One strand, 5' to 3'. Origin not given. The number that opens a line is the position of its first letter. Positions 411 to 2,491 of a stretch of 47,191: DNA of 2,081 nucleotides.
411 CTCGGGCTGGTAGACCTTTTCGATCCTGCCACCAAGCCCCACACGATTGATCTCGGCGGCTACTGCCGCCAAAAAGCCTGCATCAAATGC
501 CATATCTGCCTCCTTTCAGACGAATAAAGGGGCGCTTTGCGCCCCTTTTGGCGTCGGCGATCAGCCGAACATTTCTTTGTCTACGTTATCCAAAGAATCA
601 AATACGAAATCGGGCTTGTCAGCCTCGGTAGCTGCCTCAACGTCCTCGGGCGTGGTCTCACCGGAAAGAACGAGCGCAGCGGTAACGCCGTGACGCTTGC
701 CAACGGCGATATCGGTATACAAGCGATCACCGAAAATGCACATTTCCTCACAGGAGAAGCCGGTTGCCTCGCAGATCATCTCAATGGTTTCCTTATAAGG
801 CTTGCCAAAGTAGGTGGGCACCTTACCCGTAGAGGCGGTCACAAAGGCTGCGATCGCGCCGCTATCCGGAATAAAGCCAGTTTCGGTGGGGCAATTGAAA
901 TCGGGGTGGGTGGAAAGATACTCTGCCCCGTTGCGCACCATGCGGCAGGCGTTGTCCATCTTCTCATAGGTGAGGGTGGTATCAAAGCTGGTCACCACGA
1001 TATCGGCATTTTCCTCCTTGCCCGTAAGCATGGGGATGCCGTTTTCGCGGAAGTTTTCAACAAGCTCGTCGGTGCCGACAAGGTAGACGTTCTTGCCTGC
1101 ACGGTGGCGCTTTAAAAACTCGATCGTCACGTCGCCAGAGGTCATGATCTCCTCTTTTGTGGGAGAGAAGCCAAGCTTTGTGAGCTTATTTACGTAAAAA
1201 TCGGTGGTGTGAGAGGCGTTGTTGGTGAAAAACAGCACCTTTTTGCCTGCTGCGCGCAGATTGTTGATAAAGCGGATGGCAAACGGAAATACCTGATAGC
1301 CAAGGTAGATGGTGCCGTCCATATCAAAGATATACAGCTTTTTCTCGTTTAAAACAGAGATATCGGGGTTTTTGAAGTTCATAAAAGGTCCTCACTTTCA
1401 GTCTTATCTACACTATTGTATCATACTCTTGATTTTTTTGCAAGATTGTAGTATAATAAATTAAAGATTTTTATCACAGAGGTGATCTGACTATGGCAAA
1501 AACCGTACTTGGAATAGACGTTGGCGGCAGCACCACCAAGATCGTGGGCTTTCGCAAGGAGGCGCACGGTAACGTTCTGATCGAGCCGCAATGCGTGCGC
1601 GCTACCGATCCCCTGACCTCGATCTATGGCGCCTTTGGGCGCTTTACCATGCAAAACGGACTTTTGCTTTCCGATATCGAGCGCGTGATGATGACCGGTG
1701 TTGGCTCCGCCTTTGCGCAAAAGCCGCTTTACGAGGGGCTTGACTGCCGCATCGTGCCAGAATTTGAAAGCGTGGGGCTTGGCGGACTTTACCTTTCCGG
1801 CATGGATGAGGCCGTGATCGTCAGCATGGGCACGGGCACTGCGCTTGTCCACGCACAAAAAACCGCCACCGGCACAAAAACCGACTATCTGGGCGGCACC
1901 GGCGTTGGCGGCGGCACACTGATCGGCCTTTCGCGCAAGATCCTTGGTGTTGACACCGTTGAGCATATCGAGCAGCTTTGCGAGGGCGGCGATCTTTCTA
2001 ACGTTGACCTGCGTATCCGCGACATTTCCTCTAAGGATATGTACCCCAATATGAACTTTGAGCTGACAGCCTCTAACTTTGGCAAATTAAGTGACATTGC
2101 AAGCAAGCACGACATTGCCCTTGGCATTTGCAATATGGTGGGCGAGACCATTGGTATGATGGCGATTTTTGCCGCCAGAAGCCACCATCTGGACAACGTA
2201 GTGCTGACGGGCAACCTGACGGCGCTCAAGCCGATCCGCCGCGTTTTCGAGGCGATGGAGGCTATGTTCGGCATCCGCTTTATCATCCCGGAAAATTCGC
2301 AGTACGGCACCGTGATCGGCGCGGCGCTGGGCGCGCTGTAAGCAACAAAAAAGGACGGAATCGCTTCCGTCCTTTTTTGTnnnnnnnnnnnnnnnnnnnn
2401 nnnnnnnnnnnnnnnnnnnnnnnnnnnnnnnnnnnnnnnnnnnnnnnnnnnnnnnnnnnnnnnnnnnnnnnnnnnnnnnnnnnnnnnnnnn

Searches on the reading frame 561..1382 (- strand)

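Call 30: search_protein_families(library=pfam, proteins=[window:561-1382:-], max_evalue=0.00001)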
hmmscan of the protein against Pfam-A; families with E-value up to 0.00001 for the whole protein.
window:561-1382:- (273 aa): 3 families
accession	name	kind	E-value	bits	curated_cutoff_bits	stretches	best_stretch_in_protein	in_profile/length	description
PF13344.12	Hydrolase_6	-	6.2e-28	97.2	27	1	18-116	2-100/101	Haloacid dehalogenase-like hydrolase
PF13242.12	Hydrolase_like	-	1.3e-17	63.9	22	1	192-265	2-73/75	HAD-hyrolase-like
PF00702.32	Hydrolase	-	8.9e-12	46.2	26.4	1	15-232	2-191/191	haloacid dehalogenase-like hydrolase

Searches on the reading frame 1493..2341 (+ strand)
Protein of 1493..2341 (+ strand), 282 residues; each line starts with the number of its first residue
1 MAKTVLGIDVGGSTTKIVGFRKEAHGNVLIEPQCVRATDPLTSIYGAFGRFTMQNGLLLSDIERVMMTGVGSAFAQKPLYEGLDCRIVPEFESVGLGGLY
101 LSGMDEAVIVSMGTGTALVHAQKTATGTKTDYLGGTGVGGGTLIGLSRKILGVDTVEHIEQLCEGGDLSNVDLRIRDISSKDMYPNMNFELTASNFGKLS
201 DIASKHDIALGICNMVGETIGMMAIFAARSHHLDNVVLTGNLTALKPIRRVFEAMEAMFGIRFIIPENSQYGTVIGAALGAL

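Call 30: search_protein_families(library=pfam, proteins=[window:1493-2341:+], max_evalue=0.00001)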
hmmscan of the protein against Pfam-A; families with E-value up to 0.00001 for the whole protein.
window:1493-2341:+ (282 aa): 2 families
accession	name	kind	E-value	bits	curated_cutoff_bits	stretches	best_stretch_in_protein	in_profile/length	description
PF03630.20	Fumble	-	4e-21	76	28.5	1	108-246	150-296/334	Fumble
PF01869.26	BcrAD_BadFG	-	1.1e-08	35.4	31.5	1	6-280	1-270/271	BadF/BadG/BcrA/BcrD ATPase family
